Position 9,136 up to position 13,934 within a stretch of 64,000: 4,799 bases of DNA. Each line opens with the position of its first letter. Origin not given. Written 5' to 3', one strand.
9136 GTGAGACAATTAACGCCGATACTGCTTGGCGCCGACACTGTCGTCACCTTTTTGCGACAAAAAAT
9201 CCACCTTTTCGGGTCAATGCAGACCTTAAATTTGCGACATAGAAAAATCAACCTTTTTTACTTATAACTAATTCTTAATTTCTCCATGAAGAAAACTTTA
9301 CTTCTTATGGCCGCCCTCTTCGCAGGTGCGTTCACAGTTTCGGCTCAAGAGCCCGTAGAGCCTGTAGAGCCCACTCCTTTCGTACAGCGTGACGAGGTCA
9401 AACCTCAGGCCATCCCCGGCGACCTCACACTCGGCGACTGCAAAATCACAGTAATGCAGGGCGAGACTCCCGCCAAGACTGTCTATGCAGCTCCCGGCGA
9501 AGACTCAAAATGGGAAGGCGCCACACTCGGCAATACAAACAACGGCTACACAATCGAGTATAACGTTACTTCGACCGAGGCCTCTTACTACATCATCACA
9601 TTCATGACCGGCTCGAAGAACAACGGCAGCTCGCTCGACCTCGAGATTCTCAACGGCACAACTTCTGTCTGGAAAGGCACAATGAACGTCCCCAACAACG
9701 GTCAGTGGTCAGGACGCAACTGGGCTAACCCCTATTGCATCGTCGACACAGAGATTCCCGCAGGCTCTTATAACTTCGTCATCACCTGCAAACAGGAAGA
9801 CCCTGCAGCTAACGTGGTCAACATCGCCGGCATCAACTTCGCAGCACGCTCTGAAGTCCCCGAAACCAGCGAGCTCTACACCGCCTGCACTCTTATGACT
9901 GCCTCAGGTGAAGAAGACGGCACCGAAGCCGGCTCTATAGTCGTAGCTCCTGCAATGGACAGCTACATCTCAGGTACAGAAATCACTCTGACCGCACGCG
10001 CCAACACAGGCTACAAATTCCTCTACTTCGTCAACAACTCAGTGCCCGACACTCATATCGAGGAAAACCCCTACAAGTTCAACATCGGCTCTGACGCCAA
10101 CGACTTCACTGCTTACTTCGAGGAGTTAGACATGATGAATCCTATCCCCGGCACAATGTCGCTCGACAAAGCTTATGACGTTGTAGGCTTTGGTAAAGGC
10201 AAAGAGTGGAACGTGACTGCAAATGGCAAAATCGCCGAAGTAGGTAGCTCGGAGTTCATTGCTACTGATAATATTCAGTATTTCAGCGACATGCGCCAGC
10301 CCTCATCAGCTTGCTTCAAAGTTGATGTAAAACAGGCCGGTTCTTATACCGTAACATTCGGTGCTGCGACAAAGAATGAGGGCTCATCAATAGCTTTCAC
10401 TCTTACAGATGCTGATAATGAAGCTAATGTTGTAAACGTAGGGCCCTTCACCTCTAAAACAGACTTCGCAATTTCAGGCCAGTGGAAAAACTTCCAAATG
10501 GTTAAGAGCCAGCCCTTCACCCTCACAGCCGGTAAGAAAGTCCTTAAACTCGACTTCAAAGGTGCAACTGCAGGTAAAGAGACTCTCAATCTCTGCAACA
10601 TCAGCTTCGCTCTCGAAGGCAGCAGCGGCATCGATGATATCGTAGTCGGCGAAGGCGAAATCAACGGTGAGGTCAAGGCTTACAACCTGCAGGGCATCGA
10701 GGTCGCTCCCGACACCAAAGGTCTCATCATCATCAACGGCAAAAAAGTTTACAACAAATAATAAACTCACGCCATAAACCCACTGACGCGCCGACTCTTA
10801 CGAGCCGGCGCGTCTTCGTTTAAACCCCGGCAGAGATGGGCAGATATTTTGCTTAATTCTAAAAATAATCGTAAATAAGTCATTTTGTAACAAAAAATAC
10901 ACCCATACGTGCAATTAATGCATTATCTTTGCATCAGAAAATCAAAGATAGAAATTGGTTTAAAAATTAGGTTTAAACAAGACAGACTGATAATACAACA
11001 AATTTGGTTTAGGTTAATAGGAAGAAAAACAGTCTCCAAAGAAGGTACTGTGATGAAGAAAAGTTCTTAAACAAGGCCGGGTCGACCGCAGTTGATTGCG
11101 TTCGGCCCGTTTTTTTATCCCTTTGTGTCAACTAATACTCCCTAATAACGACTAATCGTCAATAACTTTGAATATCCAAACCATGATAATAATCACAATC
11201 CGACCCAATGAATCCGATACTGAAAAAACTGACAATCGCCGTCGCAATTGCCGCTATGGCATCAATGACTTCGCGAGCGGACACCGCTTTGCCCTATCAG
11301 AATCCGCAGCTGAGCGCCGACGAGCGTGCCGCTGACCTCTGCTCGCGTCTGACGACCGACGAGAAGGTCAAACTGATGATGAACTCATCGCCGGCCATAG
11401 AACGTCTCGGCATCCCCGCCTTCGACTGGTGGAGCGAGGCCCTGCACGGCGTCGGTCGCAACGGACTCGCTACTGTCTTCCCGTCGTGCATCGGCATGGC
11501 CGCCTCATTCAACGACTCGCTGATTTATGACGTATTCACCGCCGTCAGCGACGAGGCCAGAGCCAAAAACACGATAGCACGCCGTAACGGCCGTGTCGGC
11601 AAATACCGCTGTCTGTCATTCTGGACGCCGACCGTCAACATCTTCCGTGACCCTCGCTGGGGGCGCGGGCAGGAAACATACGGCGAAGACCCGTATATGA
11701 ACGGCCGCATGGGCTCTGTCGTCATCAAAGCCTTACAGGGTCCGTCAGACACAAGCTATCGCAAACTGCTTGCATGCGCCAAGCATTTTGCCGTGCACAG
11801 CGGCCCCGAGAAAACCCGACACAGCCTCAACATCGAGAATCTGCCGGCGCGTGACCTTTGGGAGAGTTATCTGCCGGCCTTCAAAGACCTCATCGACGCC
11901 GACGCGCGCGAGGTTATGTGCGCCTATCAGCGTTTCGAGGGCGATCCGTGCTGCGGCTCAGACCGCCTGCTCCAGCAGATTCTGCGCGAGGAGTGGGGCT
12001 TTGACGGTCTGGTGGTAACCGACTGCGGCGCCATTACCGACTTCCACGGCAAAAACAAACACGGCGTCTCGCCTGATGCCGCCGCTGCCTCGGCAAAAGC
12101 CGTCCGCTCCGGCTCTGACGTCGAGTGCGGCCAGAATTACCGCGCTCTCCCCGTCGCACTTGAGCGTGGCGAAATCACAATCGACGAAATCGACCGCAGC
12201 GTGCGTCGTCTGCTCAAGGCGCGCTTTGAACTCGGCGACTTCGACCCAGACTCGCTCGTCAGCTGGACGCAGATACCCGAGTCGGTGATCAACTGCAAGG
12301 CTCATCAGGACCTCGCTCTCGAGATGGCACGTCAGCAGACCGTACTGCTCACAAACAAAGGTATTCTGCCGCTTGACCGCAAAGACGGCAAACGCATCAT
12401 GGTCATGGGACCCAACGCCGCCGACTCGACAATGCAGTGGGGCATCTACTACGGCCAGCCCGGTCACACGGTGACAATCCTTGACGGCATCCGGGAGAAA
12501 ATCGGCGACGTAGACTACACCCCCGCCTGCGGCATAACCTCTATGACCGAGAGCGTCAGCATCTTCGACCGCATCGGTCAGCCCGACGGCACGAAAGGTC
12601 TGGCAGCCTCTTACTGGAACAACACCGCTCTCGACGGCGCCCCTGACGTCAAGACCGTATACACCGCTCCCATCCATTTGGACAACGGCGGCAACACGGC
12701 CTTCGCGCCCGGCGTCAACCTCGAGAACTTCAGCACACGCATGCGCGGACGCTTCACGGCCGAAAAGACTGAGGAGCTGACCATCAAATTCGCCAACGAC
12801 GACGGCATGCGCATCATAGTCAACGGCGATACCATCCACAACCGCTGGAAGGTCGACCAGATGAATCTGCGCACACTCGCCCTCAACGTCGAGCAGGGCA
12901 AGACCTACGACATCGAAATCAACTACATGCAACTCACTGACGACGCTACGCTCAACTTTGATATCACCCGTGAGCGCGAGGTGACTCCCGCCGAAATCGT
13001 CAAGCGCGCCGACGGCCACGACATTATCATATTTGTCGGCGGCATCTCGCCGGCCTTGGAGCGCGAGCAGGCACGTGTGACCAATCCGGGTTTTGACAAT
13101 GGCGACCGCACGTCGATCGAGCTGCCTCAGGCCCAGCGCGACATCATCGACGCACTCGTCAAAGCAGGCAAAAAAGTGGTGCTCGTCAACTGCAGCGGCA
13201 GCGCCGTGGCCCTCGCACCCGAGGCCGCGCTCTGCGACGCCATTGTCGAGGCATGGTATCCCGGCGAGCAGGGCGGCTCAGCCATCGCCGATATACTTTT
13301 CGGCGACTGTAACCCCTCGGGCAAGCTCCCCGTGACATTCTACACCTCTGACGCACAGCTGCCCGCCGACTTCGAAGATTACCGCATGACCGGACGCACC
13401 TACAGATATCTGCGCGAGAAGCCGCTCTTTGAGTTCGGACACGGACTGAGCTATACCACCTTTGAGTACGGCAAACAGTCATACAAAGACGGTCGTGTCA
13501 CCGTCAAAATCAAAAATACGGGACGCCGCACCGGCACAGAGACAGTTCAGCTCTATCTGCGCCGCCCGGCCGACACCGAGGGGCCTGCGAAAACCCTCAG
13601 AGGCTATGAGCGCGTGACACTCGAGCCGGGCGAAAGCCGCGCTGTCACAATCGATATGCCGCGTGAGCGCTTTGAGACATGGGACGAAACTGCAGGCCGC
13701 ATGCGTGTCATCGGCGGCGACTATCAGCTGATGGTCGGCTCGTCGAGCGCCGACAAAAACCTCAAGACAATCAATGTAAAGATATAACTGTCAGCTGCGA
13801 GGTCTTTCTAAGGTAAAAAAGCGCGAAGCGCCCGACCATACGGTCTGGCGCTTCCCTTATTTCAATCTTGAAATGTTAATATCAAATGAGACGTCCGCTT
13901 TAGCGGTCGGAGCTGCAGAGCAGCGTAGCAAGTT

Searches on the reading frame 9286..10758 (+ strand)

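Call 15: search_protein_families(library=pfam, proteins=[window:9286-10758:+], max_evalue=0.00001)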
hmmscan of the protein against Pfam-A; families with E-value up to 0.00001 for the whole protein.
window:9286-10758:+ (491 aa): 1 family
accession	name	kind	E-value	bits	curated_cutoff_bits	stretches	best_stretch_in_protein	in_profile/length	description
PF03422.21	CBM_6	-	5.2e-17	62.7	28.9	2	76-186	18-124/125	Carbohydrate binding module (family 6)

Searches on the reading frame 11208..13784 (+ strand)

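Call 15: search_protein_families(library=pfam, proteins=[window:11208-13784:+], max_evalue=0.00001)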
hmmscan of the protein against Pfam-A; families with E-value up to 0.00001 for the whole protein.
window:11208-13784:+ (859 aa): 4 families
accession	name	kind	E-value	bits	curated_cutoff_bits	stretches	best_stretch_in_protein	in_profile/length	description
PF01915.27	Glyco_hydro_3_C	-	8.1e-53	179.8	31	1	378-749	1-200/200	Glycosyl hydrolase family 3 C-terminal domain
PF00933.27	Glyco_hydro_3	-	1.1e-44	153.6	27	1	56-337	50-315/316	Glycosyl hydrolase family 3 N terminal domain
PF14310.12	Fn3-like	-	9.1e-22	77.4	25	1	778-847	1-71/71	Fibronectin type III-like domain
PF07691.17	PA14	-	4.2e-16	59.5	24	1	463-583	3-130/147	PA14 domain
